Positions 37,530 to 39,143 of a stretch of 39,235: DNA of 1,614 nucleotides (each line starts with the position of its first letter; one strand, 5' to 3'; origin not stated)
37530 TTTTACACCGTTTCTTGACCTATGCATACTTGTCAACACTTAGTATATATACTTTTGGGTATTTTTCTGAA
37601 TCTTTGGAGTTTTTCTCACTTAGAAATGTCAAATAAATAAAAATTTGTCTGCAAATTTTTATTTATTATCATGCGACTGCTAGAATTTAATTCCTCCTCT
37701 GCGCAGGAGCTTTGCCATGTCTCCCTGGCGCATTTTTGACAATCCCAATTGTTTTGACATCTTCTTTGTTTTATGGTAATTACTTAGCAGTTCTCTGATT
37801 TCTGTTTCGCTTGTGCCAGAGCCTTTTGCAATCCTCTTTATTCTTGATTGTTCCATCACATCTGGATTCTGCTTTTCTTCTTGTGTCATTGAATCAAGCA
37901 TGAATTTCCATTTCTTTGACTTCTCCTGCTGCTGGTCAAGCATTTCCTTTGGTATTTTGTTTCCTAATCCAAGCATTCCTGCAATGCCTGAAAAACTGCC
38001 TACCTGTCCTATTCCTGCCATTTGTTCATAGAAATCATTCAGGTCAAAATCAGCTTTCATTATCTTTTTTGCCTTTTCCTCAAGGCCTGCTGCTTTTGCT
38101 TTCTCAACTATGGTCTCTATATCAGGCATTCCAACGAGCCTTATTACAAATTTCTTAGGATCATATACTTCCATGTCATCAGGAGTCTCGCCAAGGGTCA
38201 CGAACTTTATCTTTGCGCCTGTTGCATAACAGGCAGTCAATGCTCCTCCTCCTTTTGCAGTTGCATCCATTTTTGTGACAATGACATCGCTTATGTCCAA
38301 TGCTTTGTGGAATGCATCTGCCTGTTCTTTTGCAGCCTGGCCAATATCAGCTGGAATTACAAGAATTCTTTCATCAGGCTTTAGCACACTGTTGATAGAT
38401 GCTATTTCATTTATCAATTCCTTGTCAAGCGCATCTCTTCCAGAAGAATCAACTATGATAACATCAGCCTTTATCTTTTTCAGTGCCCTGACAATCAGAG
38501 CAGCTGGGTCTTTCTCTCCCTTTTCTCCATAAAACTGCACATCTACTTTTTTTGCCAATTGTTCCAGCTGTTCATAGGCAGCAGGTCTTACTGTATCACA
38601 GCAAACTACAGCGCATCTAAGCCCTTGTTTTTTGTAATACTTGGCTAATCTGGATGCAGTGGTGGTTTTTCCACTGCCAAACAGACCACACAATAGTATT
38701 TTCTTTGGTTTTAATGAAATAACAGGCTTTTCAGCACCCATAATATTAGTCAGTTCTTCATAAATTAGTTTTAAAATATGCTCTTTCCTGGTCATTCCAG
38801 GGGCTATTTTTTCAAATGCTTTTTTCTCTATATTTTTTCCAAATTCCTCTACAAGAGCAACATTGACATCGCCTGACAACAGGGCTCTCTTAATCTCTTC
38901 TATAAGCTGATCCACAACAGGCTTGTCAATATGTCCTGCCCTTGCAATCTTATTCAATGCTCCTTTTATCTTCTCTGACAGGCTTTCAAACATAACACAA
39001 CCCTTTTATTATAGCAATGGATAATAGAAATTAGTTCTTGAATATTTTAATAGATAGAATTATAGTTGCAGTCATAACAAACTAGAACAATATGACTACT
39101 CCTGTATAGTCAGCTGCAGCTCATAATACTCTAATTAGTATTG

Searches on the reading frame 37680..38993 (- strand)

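Call 51: search_protein_families(library=pfam, proteins=[window:37680-38993:-], max_evalue=0.0001)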
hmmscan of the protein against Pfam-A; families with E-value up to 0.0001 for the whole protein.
window:37680-38993:- (437 aa): 7 families
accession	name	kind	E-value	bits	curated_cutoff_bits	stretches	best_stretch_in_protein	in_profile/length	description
PF00448.28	SRP54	-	2.5e-62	210.5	22.7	1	97-287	2-195/196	SRP54-type protein, GTPase domain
PF02978.25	SRP_SPB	-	1.1e-26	93.5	27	1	315-412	1-90/91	Signal peptide binding domain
PF02881.24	SRP54_N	-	1.9e-14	54.1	22.4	1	5-81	1-75/75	SRP54-type protein, helical bundle domain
PF13401.12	AAA_22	-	1e-08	36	27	1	99-202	8-109/130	AAA domain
PF02492.25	cobW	-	7e-07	29.4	20.7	0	130-247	62-158/180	CobW/HypB/UreG, nucleotide-binding domain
PF13191.12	AAA_16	-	1e-05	26.6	32.6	1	95-225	23-148/167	AAA ATPase domain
PF01656.29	CbiA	-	1.2e-05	25.7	25.4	1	106-243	9-84/125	CobQ/CobB/MinD/ParA nucleotide binding domain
